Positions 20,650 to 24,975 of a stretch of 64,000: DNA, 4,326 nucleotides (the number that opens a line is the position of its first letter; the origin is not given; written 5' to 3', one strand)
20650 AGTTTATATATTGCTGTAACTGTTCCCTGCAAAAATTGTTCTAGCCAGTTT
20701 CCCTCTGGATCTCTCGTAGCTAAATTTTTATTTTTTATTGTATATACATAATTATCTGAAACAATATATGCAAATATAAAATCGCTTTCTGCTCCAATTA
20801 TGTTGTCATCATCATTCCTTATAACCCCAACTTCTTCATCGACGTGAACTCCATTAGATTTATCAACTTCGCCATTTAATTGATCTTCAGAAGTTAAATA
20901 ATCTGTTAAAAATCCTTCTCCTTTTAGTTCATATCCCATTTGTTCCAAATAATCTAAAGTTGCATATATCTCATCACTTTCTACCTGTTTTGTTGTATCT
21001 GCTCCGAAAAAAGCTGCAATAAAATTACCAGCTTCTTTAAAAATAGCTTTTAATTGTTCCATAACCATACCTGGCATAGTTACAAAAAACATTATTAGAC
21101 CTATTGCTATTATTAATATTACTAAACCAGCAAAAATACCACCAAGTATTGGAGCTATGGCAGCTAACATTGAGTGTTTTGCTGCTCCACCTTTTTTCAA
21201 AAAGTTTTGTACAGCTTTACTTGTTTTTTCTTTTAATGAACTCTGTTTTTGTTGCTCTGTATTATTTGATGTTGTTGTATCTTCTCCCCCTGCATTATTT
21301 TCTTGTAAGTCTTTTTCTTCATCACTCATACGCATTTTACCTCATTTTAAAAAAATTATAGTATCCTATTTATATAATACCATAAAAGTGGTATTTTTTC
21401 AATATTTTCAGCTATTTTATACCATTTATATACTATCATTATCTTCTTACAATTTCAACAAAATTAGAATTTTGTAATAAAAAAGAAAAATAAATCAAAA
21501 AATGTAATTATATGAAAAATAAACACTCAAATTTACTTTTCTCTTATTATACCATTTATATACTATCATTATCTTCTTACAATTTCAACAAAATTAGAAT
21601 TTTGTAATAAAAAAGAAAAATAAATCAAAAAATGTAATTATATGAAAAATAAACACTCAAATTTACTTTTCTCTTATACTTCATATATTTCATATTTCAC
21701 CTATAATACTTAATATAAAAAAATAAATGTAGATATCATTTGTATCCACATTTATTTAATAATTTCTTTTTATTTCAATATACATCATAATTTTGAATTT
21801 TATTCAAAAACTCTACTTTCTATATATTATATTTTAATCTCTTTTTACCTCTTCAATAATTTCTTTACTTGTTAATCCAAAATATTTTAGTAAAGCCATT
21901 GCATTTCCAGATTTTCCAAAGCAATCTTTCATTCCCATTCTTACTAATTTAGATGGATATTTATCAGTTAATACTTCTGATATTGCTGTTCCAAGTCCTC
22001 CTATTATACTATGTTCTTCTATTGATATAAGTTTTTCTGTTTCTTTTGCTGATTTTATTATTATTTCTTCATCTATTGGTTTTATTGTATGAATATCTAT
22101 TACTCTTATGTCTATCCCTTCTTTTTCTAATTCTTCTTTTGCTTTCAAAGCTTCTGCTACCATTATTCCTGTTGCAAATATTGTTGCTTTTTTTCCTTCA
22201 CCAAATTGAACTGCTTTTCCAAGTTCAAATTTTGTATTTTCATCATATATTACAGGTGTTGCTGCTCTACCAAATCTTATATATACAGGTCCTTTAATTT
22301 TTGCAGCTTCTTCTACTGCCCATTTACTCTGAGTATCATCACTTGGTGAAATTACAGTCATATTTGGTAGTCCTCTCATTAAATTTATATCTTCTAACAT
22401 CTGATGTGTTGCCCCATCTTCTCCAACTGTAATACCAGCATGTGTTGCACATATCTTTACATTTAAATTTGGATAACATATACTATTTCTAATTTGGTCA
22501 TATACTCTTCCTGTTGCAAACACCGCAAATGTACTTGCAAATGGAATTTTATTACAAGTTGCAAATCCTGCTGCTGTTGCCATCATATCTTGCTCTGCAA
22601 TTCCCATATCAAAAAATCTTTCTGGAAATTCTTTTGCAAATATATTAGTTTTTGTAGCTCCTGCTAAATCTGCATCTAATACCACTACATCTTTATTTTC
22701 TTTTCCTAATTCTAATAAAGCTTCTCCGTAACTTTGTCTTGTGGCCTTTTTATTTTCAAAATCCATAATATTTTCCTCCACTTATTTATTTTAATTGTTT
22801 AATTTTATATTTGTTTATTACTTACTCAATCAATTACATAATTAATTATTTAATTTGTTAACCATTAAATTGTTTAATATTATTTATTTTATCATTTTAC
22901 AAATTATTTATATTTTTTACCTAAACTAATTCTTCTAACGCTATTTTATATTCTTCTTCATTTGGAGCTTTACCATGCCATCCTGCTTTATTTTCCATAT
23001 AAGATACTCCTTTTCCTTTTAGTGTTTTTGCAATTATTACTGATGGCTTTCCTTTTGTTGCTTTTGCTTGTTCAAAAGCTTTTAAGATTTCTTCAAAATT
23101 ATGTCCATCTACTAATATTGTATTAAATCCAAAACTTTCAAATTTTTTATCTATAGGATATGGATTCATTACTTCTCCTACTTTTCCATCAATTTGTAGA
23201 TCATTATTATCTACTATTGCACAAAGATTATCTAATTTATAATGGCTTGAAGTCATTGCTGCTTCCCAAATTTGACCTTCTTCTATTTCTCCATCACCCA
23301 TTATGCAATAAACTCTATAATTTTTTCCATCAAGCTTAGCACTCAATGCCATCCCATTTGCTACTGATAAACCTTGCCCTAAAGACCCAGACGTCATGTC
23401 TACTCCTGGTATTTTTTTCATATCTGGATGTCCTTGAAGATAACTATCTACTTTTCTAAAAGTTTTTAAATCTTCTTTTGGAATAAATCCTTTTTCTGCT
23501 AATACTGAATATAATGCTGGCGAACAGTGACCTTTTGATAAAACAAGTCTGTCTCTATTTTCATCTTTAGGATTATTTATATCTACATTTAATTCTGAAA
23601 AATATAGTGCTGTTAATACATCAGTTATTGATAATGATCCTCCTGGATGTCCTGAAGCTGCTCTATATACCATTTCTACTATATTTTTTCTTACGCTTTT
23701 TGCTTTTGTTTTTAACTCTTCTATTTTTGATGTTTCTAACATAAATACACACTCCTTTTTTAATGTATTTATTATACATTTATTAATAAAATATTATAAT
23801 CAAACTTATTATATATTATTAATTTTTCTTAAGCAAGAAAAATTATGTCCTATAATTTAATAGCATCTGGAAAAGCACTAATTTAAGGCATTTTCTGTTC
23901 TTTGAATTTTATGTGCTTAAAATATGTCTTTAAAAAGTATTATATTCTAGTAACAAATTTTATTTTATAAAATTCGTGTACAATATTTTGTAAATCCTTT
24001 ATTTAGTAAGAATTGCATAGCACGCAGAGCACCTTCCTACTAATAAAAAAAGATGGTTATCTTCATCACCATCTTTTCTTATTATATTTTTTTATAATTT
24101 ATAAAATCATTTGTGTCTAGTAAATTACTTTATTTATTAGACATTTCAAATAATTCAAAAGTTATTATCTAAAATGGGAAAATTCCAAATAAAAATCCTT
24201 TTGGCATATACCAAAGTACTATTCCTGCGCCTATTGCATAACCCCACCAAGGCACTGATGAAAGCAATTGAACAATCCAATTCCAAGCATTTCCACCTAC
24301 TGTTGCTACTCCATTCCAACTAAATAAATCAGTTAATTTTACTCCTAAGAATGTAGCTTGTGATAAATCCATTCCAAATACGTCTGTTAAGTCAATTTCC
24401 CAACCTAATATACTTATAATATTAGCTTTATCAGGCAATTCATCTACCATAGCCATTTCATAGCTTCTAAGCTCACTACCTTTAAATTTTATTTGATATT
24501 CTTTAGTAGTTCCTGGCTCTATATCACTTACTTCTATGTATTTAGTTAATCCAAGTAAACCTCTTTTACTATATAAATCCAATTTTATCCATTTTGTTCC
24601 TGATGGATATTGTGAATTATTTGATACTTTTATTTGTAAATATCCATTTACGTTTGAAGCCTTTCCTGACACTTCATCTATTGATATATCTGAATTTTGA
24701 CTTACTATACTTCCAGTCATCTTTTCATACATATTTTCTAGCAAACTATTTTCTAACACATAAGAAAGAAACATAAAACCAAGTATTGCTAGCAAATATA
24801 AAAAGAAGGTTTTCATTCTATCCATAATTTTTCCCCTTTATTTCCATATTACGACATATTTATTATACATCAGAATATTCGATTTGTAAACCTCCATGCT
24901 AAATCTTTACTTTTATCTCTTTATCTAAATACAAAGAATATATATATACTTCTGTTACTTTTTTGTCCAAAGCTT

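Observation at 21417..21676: Perfect 130-bp tandem duplication in the promoter/5' region of the giant gene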

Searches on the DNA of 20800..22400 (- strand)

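Call 7: search_dna_similar(query=window:21336-21833:-, collection=phages, mode=distant)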
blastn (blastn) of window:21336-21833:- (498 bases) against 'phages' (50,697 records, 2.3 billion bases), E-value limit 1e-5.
No match.

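Call 8: search_dna_similar(query=window:21336-21833:-, collection=plasmids, mode=distant)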
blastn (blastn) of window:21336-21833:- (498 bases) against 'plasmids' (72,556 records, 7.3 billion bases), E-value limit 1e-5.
No match.
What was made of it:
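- On Dispersed repeat or miniature mobile element: No phage or plasmid matches (calls 7, 8).
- There are no matches in the phage or plasmid collections (calls 7, 8).
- Tried and rejected: BLAST of the 498-nt spacer against both gave no match (calls 7, 8).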

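Call 14: search_rna_families(source=window, start=20800, end=22400, threshold=evalue, max_evalue=10)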
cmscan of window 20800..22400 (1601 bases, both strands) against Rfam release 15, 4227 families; matches with E-value up to 10: 4.
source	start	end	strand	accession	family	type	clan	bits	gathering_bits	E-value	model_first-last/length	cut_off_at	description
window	21185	21229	-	RF01098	RF_site9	Cis-reg; frameshift_element;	-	18.7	70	2.8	1-50/50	no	Gag/pro ribosomal frameshift site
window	21983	22034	+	RF02108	DLEU2_4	Gene; lncRNA;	-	17.7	40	1.3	1-58/58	no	Deleted in lymphocytic leukemia 2 conserved region 4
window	20996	21084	-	RF01197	snR39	Gene; snRNA; snoRNA; CD-box;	CL00054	17.6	40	6.5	1-95/95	no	Small nucleolar RNA snR39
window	21112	21200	-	RF00455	mir-15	Gene; miRNA;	CL00085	16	57.3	1.7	1-88/88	no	mir-15 microRNA precursor family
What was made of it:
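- On Known cis-regulatory RNA (riboswitch, T-box, leader): Rfam returned noise only (call 14).
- No Rfam match at E up to 10 beyond noise (call 14).
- Tried and rejected: At E up to 10 over 20800-22400, only noise (call 14).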

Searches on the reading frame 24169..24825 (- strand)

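Call 10: search_protein_families(library=pfam, proteins=[window:24169-24825:-], max_evalue=0.001)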
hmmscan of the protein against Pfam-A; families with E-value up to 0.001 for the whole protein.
window:24169-24825:- (218 aa): 0 families

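Call 29: search_protein_families(library=pfam, proteins=[window:24169-24825:-], max_evalue=10)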
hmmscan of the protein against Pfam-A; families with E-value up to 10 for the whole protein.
window:24169-24825:- (218 aa): 0 families

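Call 30: search_protein_families(library=ncbifam, proteins=[window:24169-24825:-], max_evalue=1)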
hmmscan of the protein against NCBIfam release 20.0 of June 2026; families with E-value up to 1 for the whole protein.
window:24169-24825:- (218 aa): 1 family
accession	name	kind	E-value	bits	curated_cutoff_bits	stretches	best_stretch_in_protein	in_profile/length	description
NF038353.1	FxLYD_dom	domain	0.12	12.3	23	1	63-114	6-57/71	FxLYD domain-containing protein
